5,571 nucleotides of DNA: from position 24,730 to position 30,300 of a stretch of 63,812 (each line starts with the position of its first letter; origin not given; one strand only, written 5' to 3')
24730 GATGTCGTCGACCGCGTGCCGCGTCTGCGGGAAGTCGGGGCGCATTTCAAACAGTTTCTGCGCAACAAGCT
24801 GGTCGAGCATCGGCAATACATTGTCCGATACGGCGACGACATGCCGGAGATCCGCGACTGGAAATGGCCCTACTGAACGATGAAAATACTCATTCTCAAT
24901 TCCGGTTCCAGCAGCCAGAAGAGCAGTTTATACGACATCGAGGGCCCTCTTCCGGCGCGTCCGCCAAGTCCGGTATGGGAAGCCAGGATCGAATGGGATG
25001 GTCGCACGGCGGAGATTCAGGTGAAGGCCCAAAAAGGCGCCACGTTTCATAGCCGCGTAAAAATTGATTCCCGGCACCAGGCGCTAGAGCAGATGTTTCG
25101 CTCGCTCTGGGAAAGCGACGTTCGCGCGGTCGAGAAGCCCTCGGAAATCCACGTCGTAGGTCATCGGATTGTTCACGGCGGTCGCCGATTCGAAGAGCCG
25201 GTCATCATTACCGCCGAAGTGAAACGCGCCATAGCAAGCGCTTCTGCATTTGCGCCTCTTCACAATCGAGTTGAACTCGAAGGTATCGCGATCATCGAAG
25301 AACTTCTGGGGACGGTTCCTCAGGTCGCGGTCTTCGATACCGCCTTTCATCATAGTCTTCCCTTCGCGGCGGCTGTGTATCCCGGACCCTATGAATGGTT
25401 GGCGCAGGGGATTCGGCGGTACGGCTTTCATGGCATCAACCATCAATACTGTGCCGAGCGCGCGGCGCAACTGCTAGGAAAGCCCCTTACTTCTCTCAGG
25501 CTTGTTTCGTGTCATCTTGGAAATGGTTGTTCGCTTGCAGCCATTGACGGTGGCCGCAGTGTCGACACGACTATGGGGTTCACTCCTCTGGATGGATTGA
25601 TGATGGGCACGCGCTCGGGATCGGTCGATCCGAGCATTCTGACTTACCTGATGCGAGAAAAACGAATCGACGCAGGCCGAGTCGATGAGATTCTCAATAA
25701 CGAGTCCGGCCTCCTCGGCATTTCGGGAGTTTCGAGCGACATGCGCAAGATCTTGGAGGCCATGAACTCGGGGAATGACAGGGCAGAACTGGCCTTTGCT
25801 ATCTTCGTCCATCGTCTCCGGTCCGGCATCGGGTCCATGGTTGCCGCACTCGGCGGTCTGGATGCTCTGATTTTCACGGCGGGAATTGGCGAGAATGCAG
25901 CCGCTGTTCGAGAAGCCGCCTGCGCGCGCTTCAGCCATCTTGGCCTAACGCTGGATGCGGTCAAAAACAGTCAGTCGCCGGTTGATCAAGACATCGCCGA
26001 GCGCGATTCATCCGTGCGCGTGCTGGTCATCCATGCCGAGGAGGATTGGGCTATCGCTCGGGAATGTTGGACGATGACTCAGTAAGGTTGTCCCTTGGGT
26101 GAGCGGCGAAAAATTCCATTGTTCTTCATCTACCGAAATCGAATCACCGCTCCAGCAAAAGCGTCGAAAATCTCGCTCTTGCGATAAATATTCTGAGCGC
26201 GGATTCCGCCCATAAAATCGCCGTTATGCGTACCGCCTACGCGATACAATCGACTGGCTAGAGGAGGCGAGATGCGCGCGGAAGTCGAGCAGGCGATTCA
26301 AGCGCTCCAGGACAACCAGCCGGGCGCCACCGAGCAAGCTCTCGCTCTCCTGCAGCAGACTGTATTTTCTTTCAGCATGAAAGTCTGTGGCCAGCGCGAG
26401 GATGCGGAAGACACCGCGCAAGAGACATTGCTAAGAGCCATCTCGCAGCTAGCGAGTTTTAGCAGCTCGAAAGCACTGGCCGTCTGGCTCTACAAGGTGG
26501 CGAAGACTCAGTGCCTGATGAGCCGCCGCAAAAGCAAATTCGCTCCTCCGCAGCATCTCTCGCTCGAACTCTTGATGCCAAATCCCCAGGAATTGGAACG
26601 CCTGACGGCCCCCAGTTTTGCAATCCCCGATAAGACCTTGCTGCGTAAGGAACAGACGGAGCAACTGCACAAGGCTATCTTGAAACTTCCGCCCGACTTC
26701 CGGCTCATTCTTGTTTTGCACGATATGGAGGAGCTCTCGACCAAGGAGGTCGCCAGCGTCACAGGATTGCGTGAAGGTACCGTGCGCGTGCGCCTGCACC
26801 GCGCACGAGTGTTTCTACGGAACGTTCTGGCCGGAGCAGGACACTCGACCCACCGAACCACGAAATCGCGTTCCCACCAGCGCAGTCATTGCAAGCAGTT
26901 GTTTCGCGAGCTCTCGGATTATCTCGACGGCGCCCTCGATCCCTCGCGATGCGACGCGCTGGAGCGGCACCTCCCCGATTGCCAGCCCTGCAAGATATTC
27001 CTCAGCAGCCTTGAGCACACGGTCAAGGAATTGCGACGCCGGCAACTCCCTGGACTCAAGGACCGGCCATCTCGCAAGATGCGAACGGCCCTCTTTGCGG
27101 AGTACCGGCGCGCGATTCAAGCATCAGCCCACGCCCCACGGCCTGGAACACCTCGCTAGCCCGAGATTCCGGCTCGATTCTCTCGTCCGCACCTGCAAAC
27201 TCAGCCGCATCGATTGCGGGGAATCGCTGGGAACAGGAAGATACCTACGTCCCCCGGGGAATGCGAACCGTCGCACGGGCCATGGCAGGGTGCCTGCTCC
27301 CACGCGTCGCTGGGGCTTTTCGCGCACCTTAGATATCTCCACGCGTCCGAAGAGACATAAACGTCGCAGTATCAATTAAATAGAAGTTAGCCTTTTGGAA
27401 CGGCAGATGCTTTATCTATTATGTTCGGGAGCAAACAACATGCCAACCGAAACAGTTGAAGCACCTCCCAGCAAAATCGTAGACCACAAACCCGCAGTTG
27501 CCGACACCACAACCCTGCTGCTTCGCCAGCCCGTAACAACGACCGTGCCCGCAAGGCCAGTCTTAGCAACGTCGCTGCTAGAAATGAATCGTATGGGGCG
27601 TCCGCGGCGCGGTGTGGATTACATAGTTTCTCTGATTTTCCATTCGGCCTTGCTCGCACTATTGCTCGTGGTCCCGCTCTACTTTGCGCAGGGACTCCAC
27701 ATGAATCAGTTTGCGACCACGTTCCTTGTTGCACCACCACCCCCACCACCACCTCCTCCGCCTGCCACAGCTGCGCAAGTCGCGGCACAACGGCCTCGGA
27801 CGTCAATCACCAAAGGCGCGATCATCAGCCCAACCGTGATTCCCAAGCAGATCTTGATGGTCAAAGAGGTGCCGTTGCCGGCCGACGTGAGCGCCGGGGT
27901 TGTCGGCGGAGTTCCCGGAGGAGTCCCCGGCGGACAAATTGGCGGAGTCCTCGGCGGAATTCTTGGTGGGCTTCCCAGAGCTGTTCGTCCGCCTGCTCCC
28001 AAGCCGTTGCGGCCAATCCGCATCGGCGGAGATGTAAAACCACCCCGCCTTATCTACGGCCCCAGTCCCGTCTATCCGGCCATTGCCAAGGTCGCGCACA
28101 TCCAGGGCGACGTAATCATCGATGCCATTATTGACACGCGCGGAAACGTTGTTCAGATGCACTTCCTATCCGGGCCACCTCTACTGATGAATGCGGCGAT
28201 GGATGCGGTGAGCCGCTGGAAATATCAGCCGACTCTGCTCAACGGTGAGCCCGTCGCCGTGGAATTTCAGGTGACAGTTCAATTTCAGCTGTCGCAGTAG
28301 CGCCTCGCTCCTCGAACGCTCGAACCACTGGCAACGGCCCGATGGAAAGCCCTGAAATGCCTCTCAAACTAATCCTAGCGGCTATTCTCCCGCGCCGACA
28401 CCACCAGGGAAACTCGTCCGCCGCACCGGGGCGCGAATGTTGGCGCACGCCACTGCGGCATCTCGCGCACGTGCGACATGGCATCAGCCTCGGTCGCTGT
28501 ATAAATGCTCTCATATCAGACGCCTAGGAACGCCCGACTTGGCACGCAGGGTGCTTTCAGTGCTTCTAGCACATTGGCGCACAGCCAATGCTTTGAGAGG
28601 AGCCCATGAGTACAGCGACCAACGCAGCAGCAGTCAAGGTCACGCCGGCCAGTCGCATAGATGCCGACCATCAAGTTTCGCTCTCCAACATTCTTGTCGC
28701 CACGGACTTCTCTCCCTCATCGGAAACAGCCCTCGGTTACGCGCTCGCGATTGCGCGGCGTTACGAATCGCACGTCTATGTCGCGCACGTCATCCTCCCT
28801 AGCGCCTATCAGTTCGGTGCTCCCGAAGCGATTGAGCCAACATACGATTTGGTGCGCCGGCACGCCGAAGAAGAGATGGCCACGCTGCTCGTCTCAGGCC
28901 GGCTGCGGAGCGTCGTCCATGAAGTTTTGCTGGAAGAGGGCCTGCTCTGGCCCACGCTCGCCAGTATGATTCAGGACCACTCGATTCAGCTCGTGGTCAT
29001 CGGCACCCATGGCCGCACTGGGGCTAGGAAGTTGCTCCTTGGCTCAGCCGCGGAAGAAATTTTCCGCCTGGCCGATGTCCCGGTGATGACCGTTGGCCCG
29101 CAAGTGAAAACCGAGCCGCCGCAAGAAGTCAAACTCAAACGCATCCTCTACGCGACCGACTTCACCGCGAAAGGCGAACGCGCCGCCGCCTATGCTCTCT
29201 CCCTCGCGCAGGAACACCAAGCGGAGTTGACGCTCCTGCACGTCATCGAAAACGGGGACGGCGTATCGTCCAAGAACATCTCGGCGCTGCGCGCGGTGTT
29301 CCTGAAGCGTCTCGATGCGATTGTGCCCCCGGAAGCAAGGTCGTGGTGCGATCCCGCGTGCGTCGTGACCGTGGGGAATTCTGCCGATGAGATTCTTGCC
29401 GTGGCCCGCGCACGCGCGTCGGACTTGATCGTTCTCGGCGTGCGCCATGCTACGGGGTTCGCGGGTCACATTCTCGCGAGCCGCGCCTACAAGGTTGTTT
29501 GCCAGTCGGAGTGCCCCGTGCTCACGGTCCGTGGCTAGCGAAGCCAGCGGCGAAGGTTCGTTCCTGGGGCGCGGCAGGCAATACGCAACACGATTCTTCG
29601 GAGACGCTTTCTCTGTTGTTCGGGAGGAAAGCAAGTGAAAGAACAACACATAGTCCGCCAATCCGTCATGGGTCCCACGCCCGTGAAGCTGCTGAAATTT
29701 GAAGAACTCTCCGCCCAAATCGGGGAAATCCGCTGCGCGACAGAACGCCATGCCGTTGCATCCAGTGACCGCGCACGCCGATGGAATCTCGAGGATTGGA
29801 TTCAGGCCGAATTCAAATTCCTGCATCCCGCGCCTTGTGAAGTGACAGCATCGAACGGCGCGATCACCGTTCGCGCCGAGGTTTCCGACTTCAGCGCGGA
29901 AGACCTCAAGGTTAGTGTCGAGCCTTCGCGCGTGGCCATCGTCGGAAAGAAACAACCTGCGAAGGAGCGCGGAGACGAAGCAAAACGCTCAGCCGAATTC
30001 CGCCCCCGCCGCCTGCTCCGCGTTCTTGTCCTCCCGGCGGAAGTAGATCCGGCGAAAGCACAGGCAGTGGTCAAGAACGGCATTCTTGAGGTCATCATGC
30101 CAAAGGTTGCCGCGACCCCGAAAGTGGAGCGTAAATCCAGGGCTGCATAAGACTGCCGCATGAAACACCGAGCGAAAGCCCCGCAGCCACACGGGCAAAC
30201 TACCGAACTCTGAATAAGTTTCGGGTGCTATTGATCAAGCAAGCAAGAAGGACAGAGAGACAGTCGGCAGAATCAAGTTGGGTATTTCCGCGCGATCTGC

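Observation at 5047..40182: Recurrent GTGA-N6-TCAC (CRP/FNR-type) palindromes upstream of redox and stress genes: a candidate shared regulon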

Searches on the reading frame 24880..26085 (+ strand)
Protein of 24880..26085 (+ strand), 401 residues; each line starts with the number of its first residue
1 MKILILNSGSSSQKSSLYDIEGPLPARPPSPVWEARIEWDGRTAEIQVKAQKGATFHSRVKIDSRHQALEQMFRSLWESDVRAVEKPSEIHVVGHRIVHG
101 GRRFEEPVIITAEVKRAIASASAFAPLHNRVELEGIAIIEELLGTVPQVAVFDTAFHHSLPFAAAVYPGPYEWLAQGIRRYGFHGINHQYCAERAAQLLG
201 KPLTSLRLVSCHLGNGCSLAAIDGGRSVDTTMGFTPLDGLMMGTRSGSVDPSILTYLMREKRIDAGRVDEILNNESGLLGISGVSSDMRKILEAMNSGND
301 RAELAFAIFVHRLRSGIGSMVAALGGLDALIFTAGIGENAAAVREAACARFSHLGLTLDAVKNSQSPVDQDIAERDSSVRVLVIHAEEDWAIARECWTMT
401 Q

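Call 7: search_protein_families(library=pfam, proteins=[window:24880-26085:+], max_evalue=0.01)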
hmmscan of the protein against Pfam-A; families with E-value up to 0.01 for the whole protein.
window:24880-26085:+ (401 aa): 1 family
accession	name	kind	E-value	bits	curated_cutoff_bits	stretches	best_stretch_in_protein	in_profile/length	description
PF00871.23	Acetate_kinase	-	6.8e-135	450.1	22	1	2-394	1-392/392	Acetokinase family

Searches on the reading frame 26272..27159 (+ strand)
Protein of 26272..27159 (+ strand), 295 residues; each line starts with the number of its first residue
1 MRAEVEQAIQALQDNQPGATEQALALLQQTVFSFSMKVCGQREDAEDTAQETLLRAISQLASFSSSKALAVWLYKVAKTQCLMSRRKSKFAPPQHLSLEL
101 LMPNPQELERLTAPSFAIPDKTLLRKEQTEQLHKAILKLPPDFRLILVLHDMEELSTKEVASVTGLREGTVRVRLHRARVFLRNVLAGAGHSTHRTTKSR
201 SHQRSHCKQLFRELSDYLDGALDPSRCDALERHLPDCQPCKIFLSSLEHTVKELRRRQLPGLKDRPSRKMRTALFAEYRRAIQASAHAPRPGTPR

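Call 7: search_protein_families(library=pfam, proteins=[window:26272-27159:+], max_evalue=0.01)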
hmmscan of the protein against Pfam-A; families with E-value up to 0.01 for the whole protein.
window:26272-27159:+ (295 aa): 5 families
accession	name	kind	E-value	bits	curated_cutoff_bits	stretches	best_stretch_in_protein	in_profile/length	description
PF08281.18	Sigma70_r4_2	-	6.3e-16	58.2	25.7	1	130-182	2-54/54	Sigma-70, region 4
PF04542.20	Sigma70_r2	-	5.2e-11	42.6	24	1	27-89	5-69/71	Sigma-70 region 2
PF04545.22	Sigma70_r4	-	6e-08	32.5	24.1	1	135-183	1-49/50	Sigma-70, region 4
PF13490.11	zf-HC2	-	1.6e-07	31.8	22.2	1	207-240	1-34/35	Putative zinc-finger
PF22029.2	PhyR_sigma2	-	0.00043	20.7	27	1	38-76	15-53/55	Sigma2 domain of PhyR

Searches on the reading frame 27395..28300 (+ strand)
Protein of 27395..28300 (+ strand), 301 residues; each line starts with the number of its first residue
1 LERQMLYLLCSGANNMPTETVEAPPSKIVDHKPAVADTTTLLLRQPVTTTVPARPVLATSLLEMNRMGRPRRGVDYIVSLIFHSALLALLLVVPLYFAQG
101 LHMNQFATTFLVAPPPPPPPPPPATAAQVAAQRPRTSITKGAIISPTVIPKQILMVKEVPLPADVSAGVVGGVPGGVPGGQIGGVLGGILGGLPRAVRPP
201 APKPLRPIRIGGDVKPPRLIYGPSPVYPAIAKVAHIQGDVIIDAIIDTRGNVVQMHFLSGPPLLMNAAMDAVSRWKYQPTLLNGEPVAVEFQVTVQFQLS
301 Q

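Call 7: search_protein_families(library=pfam, proteins=[window:27395-28300:+], max_evalue=0.01)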
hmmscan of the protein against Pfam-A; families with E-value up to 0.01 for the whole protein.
window:27395-28300:+ (301 aa): 1 family
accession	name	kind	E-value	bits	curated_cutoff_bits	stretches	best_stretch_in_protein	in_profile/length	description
PF03544.19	TonB_C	-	6.4e-17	62.2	24.6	1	224-299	2-79/79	Gram-negative bacterial TonB protein C-terminal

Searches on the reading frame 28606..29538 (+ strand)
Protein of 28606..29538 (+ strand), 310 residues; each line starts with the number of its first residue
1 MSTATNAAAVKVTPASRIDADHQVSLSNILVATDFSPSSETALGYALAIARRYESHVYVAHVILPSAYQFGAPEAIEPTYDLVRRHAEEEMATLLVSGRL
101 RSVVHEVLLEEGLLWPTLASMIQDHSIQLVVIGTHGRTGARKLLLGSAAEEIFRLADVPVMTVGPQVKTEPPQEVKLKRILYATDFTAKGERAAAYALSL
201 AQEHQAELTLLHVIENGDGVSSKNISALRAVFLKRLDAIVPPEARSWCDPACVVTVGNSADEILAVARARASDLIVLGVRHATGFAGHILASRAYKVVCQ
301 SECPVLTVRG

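Call 7: search_protein_families(library=pfam, proteins=[window:28606-29538:+], max_evalue=0.01)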
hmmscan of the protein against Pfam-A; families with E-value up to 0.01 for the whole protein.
window:28606-29538:+ (310 aa): 1 family
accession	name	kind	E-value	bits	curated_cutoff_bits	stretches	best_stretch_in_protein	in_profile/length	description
PF00582.32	Usp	-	1.1e-47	162.5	24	2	28-163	4-140/141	Universal stress protein family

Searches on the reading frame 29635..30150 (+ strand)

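Call 8: search_protein_families(library=pfam, proteins=[window:29635-30150:+], max_evalue=0.01)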
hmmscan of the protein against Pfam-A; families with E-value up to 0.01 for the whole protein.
window:29635-30150:+ (171 aa): 1 family
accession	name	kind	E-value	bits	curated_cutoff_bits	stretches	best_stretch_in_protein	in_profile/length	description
PF00011.27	HSP20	-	2.4e-14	53.7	20.8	1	73-163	5-93/102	Hsp20/alpha crystallin family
